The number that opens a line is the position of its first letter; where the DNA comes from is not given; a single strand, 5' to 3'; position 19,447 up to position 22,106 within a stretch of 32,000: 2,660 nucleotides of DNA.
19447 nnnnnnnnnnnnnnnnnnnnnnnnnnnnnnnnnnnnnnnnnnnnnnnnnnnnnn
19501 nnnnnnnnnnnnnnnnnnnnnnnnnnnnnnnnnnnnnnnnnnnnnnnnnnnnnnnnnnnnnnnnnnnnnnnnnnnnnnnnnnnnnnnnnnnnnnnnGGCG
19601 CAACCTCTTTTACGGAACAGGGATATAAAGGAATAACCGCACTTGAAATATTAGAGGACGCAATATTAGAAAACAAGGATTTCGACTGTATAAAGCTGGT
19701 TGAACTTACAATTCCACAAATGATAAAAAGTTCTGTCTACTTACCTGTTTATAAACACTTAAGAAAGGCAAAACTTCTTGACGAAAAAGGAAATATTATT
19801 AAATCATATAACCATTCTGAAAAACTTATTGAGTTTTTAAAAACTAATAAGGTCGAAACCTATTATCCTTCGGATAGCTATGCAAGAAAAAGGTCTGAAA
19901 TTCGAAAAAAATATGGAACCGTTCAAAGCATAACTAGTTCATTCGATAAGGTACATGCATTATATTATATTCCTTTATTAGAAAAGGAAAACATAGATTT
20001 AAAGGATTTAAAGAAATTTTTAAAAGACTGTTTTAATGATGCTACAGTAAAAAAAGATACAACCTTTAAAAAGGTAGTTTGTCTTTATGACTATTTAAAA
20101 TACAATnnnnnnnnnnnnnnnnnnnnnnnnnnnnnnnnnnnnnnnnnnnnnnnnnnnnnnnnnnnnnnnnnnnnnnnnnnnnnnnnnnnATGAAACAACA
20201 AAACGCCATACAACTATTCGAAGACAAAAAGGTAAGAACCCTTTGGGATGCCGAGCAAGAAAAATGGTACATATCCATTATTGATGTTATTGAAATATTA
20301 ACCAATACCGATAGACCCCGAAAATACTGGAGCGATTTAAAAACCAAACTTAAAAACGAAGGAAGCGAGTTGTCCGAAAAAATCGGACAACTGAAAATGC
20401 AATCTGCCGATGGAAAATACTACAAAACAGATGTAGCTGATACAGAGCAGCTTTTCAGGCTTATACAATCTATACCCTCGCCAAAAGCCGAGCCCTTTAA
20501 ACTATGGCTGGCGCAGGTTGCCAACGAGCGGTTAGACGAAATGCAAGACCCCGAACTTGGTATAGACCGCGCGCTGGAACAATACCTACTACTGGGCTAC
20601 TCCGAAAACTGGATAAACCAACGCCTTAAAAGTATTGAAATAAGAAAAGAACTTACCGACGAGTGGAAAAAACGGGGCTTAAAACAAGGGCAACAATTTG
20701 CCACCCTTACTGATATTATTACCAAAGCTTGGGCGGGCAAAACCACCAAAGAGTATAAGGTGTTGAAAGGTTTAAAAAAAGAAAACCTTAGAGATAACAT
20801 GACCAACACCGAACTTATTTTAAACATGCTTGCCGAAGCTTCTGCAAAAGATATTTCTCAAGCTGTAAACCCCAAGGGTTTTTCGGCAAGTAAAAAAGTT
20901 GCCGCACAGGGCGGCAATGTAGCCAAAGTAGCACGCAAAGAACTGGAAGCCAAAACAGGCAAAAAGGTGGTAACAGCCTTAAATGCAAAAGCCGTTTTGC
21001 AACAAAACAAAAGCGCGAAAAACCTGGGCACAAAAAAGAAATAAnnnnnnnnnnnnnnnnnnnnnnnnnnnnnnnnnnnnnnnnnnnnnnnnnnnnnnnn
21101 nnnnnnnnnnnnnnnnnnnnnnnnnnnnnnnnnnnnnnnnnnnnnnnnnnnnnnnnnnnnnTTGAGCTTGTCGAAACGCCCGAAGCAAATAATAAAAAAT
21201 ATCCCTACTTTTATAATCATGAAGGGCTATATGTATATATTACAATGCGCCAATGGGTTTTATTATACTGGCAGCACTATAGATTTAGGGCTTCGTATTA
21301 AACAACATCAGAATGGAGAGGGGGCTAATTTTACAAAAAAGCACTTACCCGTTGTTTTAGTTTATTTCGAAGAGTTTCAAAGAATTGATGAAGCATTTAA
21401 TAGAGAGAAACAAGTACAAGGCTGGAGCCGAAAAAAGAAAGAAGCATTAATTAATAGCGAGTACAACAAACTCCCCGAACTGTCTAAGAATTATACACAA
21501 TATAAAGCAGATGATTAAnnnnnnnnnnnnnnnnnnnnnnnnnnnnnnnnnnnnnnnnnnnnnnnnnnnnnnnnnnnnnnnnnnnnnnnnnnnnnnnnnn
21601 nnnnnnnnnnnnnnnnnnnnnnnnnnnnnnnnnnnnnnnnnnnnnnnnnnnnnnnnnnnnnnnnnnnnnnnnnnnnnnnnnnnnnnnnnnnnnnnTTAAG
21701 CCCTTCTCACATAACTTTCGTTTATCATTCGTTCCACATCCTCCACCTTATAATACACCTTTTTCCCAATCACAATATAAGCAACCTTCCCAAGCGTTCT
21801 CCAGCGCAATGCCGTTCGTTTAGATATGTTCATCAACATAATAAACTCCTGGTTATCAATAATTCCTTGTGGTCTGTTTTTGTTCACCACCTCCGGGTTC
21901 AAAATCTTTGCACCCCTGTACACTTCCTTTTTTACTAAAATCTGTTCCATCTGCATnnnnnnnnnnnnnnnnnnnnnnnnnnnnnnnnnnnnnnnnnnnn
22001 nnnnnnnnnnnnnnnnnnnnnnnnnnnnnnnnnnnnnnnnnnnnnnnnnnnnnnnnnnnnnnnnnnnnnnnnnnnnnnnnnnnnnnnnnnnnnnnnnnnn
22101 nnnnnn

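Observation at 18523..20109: Stand-alone SIR2_2 sirtuin-like protein with an uncharacterised 240-aa C-terminal domain: candidate single-gene anti-phage NADase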

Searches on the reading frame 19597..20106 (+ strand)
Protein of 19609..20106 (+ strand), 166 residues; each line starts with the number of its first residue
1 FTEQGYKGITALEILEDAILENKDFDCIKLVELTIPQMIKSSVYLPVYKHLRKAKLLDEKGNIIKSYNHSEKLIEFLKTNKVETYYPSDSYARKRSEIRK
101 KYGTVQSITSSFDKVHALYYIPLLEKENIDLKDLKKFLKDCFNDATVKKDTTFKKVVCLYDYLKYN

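Call 57: search_protein_representatives(protein=window:19609-20106:+)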
Query: 166 residues. Proteins with E-value up to 0.001 (for the whole library): 227; up to 1e-10: 60; up to 1e-30: 0. The best 150 are listed.
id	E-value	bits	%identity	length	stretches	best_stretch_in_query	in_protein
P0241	4.9e-26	108.1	36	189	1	3-165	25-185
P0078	7.0e-26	107.6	37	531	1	1-164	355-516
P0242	5.9e-25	104.6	38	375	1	3-163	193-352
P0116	4.2e-24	101.8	37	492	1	1-165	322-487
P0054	4.2e-24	101.8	38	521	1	3-164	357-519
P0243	5.6e-22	94.9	34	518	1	2-165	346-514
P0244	6.2e-21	91.5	38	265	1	5-165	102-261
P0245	8.1e-21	91.1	36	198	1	5-164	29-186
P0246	6.5e-20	88.2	38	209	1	2-163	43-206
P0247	8.3e-20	87.8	31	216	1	4-165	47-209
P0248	7.7e-19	84.7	31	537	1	5-165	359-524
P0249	1.5e-18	83.8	38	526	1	2-165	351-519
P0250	2.0e-17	80.1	38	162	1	14-165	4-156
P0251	5.2e-17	78.8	33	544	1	3-165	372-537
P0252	5.8e-17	78.6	31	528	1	4-164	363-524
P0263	1.3e-14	70.9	33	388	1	3-133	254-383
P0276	6.7e-13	65.4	30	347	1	3-166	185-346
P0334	7.9e-09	52.2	31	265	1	3-140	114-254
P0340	1.6e-08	51.2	36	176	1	70-165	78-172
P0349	6.7e-08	49.2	26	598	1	1-164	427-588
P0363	2.1e-07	47.5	23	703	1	3-165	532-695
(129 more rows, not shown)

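Call 59: search_protein_families(library=pfam, proteins=[P0263, P0334, P0340, P0349, P0363, P0242, P0276], max_evalue=0.01)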
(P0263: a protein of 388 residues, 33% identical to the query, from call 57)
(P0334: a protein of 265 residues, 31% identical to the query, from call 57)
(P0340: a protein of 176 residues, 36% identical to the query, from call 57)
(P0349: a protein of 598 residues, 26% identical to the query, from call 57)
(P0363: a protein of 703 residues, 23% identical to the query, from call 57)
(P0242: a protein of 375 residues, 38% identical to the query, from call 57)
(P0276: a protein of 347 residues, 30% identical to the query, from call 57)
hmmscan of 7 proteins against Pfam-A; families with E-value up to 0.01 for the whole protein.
P0263 (388 aa): 2 families
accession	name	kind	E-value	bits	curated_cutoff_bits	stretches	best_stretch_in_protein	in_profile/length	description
PF02882.25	THF_DHG_CYH_C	-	4.5e-38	130.5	27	1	134-237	12-115/160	Tetrahydrofolate dehydrogenase/cyclohydrolase, NAD(P)-binding domain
PF00763.28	THF_DHG_CYH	-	9.6e-32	110.1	32.8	1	5-119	1-115/115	Tetrahydrofolate dehydrogenase/cyclohydrolase, catalytic domain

P0334 (265 aa): 1 family
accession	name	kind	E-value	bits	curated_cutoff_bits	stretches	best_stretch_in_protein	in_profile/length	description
PF07733.18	DNA_pol3_alpha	-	0.0011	19.1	23.9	1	58-83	32-57/260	Bacterial DNA polymerase III alpha NTPase domain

P0340 (176 aa): 0 families

P0349 (598 aa): 4 families
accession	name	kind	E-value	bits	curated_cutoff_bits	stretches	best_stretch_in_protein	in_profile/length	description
PF13289.12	SIR2_2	-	4.3e-22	79.2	24.5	1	214-336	2-124/141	SIR2-like domain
PF13560.12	HTH_31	-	3.3e-06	27.8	27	1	10-61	5-57/64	Helix-turn-helix domain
PF01381.28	HTH_3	-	5.5e-05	23.6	23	1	12-62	2-52/55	Helix-turn-helix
PF12844.13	HTH_19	-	0.00087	19.6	30.2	1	11-62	4-55/64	Helix-turn-helix domain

P0363 (703 aa): 2 families
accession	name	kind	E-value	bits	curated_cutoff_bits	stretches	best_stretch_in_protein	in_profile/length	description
PF13289.12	SIR2_2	-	1.7e-22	80.5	24.5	1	313-415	2-108/141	SIR2-like domain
PF01878.24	EVE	-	0.00058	20.3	23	1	3-91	1-105/145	EVE domain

P0242 (375 aa): 1 family
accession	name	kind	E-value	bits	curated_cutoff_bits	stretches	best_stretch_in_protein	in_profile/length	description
PF13289.12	SIR2_2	-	1.7e-16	61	24.5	1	10-76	41-107/141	SIR2-like domain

P0276 (347 aa): 1 family
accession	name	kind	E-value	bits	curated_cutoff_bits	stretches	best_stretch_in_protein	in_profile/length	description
PF13289.12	SIR2_2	-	2.7e-18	66.9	24.5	1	3-92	42-128/141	SIR2-like domain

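Call 63: search_protein_families(library=phrogs, proteins=[window:19609-20106:+], max_evalue=0.01)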
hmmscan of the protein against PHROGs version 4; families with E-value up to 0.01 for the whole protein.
window:19609-20106:+ (166 aa): 1 family
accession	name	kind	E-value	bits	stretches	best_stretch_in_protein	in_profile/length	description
phrog_2695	-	unknown function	2.9e-17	63.9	1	3-165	363-525/531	-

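Call 66: search_solved_structures(query=A4, max_evalue=10)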
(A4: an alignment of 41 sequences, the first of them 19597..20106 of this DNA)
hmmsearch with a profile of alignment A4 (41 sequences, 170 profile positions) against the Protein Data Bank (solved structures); distinct sequences matched with E-value up to 10: 4.
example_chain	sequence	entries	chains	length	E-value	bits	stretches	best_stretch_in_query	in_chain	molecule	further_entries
2lzf_A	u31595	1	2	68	0.067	16.5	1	116-170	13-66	Uncharacterized protein ykzF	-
1z56_A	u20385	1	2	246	0.092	16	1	91-151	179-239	Ligase interacting factor 1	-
7jgr_A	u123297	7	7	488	0.31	14.3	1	64-148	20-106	Origin recognition complex subunit 1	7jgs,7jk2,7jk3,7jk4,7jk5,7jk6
2k9q_A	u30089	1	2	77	0.43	13.8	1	82-145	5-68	uncharacterized protein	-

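Call 67: search_protein_families(library=pfam, alignment_id=A4, max_evalue=0.1)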
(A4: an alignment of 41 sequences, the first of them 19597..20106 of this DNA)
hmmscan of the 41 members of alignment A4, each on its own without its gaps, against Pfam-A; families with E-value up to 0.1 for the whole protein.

A. member 1, window:19597-20106:+ (170 aa): 1 family
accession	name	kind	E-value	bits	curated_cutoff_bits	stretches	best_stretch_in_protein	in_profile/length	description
PF12689.13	Acid_PPase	-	0.048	14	27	1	46-94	22-70/169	Acid Phosphatase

B. families by the number of members that match (of 41 scanned): 9 families
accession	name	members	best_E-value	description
PF13525.12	YfiO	1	0.0089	Outer membrane lipoprotein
PF04136.21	COG3_N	1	0.012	Conserved oligomeric Golgi complex subunit 3, N-terminal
PF16902.11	FokI_D3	1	0.032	FokI, D3 domain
PF24392.2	Parb-CE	1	0.036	ParB CE domain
PF13156.12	Mrr_cat_2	1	0.046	Restriction endonuclease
PF12689.13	Acid_PPase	1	0.048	Acid Phosphatase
PF08997.15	UCR_6-4kD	1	0.055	Ubiquinol-cytochrome C reductase complex, 6.4kD protein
PF10281.14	Ish1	1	0.085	Putative nuclear envelope organisation protein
PF06208.17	BDV_G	1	0.091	Borna disease virus G protein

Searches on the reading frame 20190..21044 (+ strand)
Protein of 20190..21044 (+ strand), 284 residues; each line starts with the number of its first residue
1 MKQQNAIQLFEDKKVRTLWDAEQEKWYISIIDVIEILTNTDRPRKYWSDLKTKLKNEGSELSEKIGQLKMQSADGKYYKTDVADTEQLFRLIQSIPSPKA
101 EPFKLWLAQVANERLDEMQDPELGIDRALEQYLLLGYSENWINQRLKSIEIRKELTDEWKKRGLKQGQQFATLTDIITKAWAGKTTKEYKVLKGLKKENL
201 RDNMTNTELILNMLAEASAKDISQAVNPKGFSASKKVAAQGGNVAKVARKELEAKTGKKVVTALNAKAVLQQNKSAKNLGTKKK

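Call 3: search_protein_families(library=pfam, proteins=[window:20190-21044:+], max_evalue=0.1)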
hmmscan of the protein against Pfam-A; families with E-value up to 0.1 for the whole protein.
window:20190-21044:+ (284 aa): 3 families
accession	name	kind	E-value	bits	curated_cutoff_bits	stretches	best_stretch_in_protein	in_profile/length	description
PF02498.22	Bro-N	-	1.3e-11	45.4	25.6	1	14-110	1-93/96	BRO family, N-terminal domain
PF16242.11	Pyrid_ox_like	-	0.00079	19.4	28.8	1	8-92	56-139/149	Pyridoxamine 5'-phosphate oxidase like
PF19827.4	DUF6308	-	0.077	13.3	27.3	0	131-192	58-119/193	Family of unknown function (DUF6308)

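Call 4: search_protein_families(library=padloc, proteins=[window:20190-21044:+], max_evalue=0.1)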
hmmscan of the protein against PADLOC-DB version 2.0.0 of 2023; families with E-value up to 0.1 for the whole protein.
window:20190-21044:+ (284 aa): 3 families
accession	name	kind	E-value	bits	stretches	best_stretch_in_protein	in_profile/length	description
PDLC04920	PDC-S13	-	2.4e-135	448.4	1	1-278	1-278/286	-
PDLC04841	PDC-S04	-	1.2e-27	95.3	1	1-116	1-118/292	-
PDLC04962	PDC-S22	-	0.00012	19.2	1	142-228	160-246/281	-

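Call 5: search_protein_families(library=ncbifam, proteins=[window:20190-21044:+], max_evalue=0.1)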
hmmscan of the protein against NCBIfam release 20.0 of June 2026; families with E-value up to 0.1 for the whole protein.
window:20190-21044:+ (284 aa): 1 family
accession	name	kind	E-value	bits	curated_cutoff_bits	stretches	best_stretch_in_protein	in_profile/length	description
NF033622.1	repair_DdrC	equivalog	0.0001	21.7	150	1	140-225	116-199/223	DNA damage response protein DdrC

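Call 63: search_protein_families(library=phrogs, proteins=[window:20190-21044:+], max_evalue=0.01)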
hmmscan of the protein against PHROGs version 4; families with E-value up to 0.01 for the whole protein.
window:20190-21044:+ (284 aa): 4 families
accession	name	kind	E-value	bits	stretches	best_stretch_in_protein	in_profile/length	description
phrog_15286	-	unknown function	8.1e-120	400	1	2-267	2-267/274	-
phrog_28094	-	unknown function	2.3e-16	60.8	1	209-266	1-58/66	-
phrog_2657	-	transcription regulation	1.3e-08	35.4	1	14-211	10-194/243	transcriptional regulator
phrog_8036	-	unknown function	0.0021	18.4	1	144-260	144-258/290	-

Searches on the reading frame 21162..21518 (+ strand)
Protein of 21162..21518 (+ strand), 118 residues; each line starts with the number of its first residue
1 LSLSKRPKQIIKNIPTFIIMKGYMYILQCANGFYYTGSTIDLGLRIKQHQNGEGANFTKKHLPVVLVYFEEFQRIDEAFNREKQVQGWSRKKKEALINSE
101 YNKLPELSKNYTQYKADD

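Call 3: search_protein_families(library=pfam, proteins=[window:21162-21518:+], max_evalue=0.1)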
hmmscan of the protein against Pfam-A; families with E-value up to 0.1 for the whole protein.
window:21162-21518:+ (118 aa): 1 family
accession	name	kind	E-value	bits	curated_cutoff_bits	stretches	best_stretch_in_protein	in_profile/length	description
PF01541.30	GIY-YIG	-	3.1e-16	59.9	22.6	1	21-93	1-76/78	GIY-YIG catalytic domain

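Call 4: search_protein_families(library=padloc, proteins=[window:21162-21518:+], max_evalue=0.1)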
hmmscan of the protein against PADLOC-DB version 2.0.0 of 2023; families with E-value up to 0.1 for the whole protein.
window:21162-21518:+ (118 aa): 0 families

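Call 5: search_protein_families(library=ncbifam, proteins=[window:21162-21518:+], max_evalue=0.1)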
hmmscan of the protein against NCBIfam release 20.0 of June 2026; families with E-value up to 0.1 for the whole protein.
window:21162-21518:+ (118 aa): 1 family
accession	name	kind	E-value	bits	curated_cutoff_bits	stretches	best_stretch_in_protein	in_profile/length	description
TIGR01453.1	grpIintron_endo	subfamily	0.0046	17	56.05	1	21-52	1-33/215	group I intron endonuclease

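Call 63: search_protein_families(library=phrogs, proteins=[window:21219-21518:+], max_evalue=0.01)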
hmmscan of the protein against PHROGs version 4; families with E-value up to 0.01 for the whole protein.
window:21219-21518:+ (99 aa): 0 families

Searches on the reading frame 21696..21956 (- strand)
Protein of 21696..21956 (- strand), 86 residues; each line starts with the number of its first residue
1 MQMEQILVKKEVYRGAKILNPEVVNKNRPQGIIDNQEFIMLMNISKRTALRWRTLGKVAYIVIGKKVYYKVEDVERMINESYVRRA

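Call 3: search_protein_families(library=pfam, proteins=[window:21696-21956:-], max_evalue=0.1)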
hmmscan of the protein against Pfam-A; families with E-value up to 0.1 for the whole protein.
window:21696-21956:- (86 aa): 1 family
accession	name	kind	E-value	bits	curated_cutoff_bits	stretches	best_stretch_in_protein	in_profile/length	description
PF12728.13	HTH_17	-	2.2e-06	28.3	27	1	41-80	10-49/51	Helix-turn-helix domain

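Call 4: search_protein_families(library=padloc, proteins=[window:21696-21956:-], max_evalue=0.1)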
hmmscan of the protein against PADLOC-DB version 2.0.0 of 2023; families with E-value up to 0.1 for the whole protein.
window:21696-21956:- (86 aa): 0 families

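Call 5: search_protein_families(library=ncbifam, proteins=[window:21696-21956:-], max_evalue=0.1)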
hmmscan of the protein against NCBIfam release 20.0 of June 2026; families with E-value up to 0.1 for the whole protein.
window:21696-21956:- (86 aa): 0 families

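Call 63: search_protein_families(library=phrogs, proteins=[window:21696-21956:-], max_evalue=0.01)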
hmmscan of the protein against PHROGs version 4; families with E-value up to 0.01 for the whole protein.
window:21696-21956:- (86 aa): 2 families
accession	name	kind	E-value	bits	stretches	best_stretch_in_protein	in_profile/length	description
phrog_66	-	integration and excision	5.1e-05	24.1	1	21-81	82-143/412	excisionase and transcriptional regulator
phrog_10458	-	unknown function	0.00011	23.3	1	3-78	8-87/91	-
